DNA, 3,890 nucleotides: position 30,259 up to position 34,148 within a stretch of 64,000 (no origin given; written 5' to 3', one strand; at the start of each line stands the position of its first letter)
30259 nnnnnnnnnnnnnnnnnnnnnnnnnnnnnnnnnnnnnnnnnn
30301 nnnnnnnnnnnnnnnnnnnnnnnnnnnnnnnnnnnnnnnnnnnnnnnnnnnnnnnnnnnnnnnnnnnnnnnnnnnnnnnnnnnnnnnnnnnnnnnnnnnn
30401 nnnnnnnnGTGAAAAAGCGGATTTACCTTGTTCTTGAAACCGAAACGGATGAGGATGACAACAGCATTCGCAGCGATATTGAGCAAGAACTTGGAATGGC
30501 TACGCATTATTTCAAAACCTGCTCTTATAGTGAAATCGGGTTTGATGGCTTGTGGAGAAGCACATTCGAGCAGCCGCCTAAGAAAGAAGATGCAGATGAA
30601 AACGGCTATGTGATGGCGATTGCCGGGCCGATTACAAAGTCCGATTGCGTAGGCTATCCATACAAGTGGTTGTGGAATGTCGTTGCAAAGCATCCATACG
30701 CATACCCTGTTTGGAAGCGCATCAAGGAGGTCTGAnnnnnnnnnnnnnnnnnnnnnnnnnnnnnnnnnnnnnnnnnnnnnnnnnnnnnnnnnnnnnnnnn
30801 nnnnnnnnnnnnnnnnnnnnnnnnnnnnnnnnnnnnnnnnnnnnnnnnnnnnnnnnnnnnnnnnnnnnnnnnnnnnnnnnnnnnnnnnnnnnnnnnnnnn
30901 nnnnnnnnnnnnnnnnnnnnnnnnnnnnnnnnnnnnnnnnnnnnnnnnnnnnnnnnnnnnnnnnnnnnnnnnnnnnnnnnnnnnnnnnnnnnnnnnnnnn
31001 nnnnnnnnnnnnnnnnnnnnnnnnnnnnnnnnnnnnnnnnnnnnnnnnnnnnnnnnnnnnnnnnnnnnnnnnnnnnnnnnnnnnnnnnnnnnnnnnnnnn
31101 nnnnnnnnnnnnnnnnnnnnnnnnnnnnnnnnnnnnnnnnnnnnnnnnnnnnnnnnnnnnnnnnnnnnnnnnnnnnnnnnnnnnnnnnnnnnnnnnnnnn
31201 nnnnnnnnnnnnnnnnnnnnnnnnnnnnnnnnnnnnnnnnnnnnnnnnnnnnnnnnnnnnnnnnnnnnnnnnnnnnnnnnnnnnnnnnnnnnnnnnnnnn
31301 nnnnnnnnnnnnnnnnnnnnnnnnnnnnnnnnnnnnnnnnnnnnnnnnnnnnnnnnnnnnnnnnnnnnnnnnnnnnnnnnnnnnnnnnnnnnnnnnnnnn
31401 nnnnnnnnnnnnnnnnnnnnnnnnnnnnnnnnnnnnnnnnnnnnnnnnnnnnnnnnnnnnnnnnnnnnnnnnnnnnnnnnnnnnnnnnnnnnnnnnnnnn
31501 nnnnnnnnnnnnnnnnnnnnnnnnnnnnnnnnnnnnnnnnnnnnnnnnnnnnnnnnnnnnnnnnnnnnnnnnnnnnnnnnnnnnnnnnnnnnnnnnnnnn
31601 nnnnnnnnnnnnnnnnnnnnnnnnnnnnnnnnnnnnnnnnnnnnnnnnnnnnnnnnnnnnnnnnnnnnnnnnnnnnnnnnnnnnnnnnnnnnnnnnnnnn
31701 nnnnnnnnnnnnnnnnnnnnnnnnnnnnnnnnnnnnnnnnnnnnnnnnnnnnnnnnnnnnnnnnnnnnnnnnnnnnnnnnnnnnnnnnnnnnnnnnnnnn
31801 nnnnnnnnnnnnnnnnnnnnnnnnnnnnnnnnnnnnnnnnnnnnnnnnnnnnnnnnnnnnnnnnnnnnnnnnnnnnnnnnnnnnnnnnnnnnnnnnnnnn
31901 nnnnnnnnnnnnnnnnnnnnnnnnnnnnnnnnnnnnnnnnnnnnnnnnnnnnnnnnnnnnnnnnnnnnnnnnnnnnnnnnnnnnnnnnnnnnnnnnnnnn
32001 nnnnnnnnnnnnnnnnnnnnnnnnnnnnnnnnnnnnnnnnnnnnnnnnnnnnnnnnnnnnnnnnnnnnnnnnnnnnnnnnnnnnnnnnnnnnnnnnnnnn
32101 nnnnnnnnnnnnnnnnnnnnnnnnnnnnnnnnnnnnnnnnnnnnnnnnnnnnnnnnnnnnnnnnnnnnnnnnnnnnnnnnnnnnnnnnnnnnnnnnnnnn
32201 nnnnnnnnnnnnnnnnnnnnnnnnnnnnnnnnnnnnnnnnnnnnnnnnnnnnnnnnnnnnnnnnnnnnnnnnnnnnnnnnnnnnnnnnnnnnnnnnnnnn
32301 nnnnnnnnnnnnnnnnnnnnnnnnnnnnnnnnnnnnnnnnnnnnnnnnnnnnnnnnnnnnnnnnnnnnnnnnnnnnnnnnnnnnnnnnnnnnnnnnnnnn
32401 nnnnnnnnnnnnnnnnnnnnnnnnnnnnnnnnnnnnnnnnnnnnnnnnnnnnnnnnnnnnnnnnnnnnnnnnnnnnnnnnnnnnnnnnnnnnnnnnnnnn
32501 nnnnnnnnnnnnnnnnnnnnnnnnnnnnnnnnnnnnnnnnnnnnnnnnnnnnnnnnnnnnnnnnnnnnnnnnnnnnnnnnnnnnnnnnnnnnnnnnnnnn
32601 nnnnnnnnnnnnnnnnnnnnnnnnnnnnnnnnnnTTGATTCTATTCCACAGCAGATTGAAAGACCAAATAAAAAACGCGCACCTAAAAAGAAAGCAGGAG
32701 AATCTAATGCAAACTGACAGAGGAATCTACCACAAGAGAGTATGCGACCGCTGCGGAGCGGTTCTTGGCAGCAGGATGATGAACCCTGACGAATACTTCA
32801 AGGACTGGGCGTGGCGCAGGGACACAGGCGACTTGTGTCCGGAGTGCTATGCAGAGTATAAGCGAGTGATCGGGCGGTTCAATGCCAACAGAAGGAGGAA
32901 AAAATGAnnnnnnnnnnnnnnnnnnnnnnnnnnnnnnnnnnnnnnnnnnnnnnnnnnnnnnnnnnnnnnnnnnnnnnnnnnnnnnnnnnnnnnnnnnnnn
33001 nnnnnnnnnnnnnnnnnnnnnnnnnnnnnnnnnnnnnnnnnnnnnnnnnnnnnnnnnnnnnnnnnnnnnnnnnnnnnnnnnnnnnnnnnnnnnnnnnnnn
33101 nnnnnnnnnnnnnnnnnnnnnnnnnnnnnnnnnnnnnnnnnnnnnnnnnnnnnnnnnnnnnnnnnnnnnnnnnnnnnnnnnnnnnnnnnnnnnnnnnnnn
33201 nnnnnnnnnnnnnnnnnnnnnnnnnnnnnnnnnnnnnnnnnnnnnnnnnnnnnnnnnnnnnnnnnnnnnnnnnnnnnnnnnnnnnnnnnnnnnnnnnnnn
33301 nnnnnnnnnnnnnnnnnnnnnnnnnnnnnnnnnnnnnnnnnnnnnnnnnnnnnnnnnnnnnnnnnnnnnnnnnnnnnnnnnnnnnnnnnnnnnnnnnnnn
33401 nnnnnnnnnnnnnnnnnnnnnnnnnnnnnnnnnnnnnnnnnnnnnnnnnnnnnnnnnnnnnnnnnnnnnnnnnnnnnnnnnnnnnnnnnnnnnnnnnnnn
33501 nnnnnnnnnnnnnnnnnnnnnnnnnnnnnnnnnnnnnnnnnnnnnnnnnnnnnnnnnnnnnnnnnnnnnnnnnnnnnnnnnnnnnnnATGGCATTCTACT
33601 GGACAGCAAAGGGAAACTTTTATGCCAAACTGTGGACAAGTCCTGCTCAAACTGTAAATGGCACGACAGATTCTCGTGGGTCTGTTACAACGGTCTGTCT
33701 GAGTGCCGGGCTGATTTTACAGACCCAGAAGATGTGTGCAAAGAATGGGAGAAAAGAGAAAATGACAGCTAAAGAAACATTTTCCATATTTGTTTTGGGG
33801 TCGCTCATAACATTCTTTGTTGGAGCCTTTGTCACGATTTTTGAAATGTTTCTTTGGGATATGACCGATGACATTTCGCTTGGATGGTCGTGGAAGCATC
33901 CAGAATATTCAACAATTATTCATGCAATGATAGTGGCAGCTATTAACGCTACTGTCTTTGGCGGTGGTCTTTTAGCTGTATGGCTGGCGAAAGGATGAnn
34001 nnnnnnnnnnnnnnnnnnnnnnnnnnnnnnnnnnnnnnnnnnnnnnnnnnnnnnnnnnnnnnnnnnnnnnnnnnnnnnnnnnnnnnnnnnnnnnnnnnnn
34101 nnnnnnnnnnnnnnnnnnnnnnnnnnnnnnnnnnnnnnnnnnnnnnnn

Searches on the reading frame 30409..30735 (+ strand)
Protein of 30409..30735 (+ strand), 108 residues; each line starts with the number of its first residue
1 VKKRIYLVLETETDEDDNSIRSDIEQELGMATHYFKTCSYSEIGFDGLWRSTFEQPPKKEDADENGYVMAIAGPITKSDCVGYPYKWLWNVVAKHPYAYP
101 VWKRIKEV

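Call 31: search_protein_families(library=pfam, proteins=[window:30409-30735:+], max_evalue=0.05)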
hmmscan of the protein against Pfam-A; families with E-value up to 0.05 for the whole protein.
window:30409-30735:+ (108 aa): 1 family
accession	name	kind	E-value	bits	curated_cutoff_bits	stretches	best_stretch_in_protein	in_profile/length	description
PF19778.5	RE_endonuc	-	0.047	14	23.4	0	2-45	61-102/108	Endonuclease domain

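Call 103: search_protein_families(library=phrogs, proteins=[window:30409-30735:+], max_evalue=0.01)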
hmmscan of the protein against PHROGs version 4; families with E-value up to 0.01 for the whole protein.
window:30409-30735:+ (108 aa): 0 families

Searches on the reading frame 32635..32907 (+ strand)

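Call 31: search_protein_families(library=pfam, proteins=[window:32635-32907:+], max_evalue=0.05)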
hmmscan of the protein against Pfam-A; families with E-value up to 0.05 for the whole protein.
window:32635-32907:+ (90 aa): 2 families
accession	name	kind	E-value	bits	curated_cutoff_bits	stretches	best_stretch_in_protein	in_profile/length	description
PF18912.6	DZR_2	-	0.019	15.3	27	0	63-77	19-33/56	Double zinc ribbon domain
PF09723.15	Zn_ribbon_8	-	0.048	14.1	34.4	0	66-79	27-41/41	Zinc ribbon domain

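Call 32: search_protein_families(library=phrogs, proteins=[window:32635-32907:+], max_evalue=0.001)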
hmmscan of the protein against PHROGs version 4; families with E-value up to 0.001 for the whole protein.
window:32635-32907:+ (90 aa): 0 families

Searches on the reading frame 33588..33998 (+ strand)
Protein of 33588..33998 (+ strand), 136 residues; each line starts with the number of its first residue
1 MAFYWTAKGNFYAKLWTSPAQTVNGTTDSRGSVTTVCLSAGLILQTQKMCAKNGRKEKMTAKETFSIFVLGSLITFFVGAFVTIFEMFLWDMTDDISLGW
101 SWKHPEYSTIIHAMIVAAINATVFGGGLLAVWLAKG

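Call 22: search_protein_families(library=phrogs, proteins=[window:33588-33998:+], max_evalue=0.001)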
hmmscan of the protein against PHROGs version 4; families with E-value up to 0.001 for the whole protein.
window:33588-33998:+ (136 aa): 0 families

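Call 31: search_protein_families(library=pfam, proteins=[window:33588-33998:+], max_evalue=0.05)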
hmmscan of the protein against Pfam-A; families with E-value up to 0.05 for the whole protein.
window:33588-33998:+ (136 aa): 1 family
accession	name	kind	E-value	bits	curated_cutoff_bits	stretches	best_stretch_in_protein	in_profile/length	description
PF01769.21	MgtE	-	0.0073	17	27.6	1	23-128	4-91/125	Divalent cation transporter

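Call 103: search_protein_families(library=phrogs, proteins=[window:33588-33998:+], max_evalue=0.01)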
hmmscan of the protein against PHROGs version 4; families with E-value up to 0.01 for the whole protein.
window:33588-33998:+ (136 aa): 0 families
